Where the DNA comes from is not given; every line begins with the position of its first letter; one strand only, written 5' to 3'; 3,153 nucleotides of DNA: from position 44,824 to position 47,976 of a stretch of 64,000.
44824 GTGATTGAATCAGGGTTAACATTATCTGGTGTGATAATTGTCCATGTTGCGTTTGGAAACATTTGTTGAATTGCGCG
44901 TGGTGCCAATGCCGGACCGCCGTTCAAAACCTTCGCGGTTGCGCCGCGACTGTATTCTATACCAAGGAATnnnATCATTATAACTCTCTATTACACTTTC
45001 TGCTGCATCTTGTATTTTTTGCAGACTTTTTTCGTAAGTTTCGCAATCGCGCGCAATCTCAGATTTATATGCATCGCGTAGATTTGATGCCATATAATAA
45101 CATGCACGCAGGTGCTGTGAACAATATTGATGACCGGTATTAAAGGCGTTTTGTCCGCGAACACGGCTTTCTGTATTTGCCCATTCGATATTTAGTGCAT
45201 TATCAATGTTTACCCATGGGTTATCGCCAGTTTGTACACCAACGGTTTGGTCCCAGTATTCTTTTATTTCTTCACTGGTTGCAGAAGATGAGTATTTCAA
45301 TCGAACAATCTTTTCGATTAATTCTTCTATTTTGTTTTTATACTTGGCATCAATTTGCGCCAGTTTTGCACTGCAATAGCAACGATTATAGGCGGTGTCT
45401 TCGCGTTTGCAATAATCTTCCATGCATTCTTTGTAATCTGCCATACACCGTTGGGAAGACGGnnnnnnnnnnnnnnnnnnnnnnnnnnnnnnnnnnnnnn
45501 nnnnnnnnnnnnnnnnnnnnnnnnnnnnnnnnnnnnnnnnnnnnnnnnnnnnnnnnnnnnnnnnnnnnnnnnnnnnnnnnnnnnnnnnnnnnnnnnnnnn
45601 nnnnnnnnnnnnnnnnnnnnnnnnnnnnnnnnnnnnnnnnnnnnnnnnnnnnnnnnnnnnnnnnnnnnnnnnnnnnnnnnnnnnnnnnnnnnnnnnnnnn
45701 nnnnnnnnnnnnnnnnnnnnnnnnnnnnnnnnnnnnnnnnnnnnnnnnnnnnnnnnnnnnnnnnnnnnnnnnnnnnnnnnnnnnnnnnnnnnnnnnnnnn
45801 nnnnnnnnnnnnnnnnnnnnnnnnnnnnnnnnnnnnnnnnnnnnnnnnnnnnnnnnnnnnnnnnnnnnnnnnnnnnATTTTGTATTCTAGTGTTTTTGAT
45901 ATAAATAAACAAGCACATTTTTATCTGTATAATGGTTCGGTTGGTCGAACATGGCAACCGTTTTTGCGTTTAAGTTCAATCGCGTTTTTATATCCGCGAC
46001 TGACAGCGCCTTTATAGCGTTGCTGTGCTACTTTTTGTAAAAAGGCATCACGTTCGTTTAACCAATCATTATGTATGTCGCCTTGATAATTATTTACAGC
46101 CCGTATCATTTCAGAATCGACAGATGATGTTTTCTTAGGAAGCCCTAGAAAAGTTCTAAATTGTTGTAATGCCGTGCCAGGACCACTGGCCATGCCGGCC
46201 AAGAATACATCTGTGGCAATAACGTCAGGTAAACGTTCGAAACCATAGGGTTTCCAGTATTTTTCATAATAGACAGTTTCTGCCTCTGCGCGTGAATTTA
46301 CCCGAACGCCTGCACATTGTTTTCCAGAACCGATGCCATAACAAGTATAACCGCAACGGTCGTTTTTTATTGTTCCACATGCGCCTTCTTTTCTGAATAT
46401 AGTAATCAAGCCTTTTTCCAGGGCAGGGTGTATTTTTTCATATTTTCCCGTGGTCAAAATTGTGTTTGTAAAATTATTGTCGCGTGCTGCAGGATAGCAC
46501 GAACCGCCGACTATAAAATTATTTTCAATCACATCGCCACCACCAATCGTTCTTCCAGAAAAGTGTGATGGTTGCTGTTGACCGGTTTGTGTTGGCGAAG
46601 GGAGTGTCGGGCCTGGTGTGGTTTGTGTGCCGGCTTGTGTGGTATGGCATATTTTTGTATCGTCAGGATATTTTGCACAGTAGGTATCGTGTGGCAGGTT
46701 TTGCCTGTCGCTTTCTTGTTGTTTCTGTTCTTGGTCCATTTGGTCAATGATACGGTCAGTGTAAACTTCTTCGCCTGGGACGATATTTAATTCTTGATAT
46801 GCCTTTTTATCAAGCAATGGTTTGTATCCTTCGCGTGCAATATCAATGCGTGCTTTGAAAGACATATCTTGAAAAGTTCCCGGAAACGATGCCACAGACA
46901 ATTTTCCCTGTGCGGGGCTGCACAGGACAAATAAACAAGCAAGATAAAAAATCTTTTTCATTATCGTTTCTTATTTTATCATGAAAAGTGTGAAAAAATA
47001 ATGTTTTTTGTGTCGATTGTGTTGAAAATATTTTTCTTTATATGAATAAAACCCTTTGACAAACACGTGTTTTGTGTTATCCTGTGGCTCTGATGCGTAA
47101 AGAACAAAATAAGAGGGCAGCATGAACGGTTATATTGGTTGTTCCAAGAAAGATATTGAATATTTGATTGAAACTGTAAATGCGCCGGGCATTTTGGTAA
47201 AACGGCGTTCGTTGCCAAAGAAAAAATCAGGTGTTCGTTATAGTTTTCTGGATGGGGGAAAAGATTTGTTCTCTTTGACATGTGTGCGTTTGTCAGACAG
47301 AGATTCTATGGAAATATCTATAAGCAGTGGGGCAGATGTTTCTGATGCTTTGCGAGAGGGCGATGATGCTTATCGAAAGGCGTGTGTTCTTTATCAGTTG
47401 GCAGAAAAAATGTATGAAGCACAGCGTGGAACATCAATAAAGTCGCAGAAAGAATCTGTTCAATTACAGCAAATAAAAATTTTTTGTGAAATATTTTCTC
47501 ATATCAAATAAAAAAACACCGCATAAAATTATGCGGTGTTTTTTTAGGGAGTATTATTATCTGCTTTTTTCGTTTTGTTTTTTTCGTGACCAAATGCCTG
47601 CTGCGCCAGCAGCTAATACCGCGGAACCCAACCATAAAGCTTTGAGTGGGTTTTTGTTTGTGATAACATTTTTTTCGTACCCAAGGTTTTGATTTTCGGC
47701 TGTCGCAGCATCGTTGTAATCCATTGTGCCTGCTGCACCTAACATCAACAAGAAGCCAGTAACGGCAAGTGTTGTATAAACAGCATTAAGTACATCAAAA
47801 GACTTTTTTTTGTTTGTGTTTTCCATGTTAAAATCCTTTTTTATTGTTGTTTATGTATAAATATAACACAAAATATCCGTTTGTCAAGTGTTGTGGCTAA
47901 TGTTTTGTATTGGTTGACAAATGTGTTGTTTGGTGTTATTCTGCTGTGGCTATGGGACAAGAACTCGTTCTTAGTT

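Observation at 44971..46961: Fourth CMDxFC-family member adjacent to a secreted GH108-type muramidase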

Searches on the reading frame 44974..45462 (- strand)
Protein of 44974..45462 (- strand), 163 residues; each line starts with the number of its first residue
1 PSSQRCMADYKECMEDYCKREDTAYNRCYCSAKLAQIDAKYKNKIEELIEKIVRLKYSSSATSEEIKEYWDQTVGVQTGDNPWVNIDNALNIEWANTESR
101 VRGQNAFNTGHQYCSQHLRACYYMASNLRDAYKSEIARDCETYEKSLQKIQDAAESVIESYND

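Call 54: search_protein_representatives(alignment_id=A3)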
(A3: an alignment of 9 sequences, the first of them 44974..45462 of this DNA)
Query: 9 sequences, 194 profile positions. Proteins with E-value up to 0.001 (for the whole library): 726; up to 1e-10: 565; up to 1e-30: 80. The best 150 are listed.
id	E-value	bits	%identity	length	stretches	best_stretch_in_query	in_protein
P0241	1.5e-66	240.3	-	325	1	2-178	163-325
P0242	1.7e-64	233.6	-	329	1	2-178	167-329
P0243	6.8e-58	212.1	-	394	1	2-178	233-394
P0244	5.4e-57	209.2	-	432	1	2-177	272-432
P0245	1.7e-52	194.4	-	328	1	2-178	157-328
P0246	9.6e-52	192.0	-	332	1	2-177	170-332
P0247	3.0e-50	187.1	-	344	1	3-178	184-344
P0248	7.6e-48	179.3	-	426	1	3-194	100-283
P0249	8.4e-45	169.4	-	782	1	4-193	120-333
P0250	6.2e-44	166.5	-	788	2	4-194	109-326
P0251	6.3e-44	166.5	-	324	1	2-177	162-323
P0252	7.7e-44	166.2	-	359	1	4-194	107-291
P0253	1.2e-43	165.7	-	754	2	4-193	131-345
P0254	1.9e-43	164.9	-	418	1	4-177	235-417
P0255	2.0e-43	164.9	-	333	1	2-177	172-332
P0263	1.3e-40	155.7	-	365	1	2-175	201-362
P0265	5.5e-40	153.6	-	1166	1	4-194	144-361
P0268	2.6e-39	151.5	-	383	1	2-175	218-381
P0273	9.3e-38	146.4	-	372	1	3-173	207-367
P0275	2.2e-37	145.2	-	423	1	2-175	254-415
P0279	7.3e-37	143.5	-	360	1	2-177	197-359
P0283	1.4e-36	142.6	-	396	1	2-175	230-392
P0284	1.8e-36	142.2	-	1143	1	5-193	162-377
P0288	6.0e-36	140.5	-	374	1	3-175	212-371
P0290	1.7e-35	139.0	-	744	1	3-192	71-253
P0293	3.9e-35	137.8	-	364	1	2-179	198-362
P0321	1.1e-30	123.3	-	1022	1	5-193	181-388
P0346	2.0e-28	115.9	-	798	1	8-193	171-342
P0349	2.4e-28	115.7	-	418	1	4-176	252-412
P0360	6.6e-28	114.2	-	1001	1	3-194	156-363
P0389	4.9e-26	108.1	-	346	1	4-173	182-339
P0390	5.3e-26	108.0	-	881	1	3-194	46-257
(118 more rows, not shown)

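Call 55: list_cluster_members(proteins=[P0243, P0248, P0249, P0265, P0284, P0290, P0321, P0346, P0360, P0390])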
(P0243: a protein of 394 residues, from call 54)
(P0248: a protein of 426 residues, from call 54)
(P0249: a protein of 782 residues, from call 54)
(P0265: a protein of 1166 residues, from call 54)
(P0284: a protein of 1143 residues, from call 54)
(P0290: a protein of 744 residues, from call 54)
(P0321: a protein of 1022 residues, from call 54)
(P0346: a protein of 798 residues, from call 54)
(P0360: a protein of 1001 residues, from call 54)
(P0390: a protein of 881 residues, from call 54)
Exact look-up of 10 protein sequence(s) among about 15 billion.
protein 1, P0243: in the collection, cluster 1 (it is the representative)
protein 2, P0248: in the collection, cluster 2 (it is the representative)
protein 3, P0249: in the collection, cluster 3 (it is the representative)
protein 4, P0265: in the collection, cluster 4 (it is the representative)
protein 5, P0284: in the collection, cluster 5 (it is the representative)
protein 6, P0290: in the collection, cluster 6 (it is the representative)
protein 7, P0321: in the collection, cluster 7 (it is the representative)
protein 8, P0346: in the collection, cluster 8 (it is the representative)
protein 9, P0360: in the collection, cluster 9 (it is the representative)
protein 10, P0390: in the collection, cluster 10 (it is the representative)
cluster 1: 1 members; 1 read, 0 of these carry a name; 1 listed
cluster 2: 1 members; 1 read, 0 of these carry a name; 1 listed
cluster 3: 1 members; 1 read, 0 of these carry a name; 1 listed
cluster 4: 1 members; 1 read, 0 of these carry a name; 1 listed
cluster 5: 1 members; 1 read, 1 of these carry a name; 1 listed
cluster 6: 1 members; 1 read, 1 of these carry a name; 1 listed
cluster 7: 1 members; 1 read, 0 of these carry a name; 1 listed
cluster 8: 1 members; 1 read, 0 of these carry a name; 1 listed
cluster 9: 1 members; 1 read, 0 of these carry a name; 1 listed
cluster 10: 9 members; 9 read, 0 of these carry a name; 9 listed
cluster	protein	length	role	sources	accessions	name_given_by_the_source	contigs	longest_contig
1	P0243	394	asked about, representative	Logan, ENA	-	-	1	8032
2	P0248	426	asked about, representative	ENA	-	-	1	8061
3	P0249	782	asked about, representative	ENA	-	-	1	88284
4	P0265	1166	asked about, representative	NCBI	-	-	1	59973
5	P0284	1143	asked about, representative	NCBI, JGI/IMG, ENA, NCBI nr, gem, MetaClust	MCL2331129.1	MAG: hypothetical protein FWC61_01125 [Proteobacteria bacterium] | hypothetical protein [Pseudomonadota bacterium] | \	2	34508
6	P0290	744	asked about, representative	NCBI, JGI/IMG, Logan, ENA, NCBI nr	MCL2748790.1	MAG: hypothetical protein FWE50_01820 [Alphaproteobacteria bacterium] | hypothetical protein [Alphaproteobacteria bacterium]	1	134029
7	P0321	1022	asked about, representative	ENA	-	-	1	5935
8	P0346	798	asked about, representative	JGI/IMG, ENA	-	-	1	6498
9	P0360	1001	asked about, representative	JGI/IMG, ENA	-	-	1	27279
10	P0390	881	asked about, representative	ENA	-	-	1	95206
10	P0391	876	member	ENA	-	-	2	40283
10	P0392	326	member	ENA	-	-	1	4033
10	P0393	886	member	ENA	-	-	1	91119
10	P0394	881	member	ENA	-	-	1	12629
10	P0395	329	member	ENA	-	-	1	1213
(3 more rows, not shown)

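Call 77: list_cluster_members(proteins=[P0263, P0268, P0273, P0275, P0279, P0283, P0288, P0293, P0349, P0389])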
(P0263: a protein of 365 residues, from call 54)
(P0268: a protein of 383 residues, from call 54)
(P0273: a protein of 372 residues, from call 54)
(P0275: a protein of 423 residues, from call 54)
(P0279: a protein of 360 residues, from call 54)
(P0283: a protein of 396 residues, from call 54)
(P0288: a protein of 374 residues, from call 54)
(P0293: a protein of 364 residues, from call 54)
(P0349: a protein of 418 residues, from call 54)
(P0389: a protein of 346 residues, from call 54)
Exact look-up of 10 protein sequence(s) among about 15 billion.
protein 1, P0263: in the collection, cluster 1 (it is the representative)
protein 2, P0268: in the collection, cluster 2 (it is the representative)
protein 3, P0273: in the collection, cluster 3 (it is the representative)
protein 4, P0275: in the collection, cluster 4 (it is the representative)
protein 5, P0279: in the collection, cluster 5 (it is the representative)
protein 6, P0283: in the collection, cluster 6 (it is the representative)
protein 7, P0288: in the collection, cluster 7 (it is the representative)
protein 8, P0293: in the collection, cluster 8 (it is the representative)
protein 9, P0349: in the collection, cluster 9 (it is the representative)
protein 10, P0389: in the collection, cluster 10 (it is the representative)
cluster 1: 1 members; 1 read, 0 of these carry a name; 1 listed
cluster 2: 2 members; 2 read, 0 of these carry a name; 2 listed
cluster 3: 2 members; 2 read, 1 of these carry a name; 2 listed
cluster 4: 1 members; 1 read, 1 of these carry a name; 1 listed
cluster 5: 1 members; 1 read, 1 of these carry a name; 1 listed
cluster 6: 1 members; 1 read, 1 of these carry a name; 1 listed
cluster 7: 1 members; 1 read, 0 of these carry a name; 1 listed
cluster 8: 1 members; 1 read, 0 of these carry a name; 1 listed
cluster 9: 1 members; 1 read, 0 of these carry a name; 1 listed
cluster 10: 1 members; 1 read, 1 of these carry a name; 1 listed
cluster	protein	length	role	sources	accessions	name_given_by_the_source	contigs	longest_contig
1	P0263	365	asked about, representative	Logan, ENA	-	-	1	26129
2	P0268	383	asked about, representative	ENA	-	-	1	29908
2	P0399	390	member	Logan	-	-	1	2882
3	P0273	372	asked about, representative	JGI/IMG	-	-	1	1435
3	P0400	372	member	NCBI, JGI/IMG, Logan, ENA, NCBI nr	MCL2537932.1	MAG: hypothetical protein FWE52_00400 [Alphaproteobacteria bacterium] | hypothetical protein [Alphaproteobacteria bacterium]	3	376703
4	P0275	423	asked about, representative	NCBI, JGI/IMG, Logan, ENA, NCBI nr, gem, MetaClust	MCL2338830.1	MAG: hypothetical protein FWC51_02655 [Proteobacteria bacterium] | hypothetical protein [Pseudomonadota bacterium] | \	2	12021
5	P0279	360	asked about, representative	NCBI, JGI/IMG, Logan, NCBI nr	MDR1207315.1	MAG: hypothetical protein LBK26_02785 [Rickettsiales bacterium] | hypothetical protein | hypothetical protein [Rickettsiales bacterium]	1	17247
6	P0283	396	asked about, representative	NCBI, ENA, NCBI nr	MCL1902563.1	MAG: hypothetical protein FWG18_02975 [Alphaproteobacteria bacterium] | hypothetical protein [Alphaproteobacteria bacterium]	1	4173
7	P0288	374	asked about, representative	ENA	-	-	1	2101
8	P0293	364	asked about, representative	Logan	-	-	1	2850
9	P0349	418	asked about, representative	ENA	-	-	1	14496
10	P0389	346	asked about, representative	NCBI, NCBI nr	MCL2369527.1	MAG: hypothetical protein FWC83_02525, partial [Alphaproteobacteria bacterium] | hypothetical protein [Alphaproteobacteria bacterium]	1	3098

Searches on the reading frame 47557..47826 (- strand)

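Call 32: search_protein_families(library=pfam, proteins=[window:47557-47826:-], max_evalue=0.1)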
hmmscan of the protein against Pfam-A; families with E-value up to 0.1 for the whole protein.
window:47557-47826:- (89 aa): 0 families

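Call 72: search_protein_families(library=phrogs, proteins=[window:47557-47826:-], max_evalue=0.01)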
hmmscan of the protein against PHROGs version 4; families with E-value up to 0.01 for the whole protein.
window:47557-47826:- (89 aa): 1 family
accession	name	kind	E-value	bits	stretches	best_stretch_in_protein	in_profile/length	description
phrog_6168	-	unknown function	0.0055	17.4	1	16-45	6-35/65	-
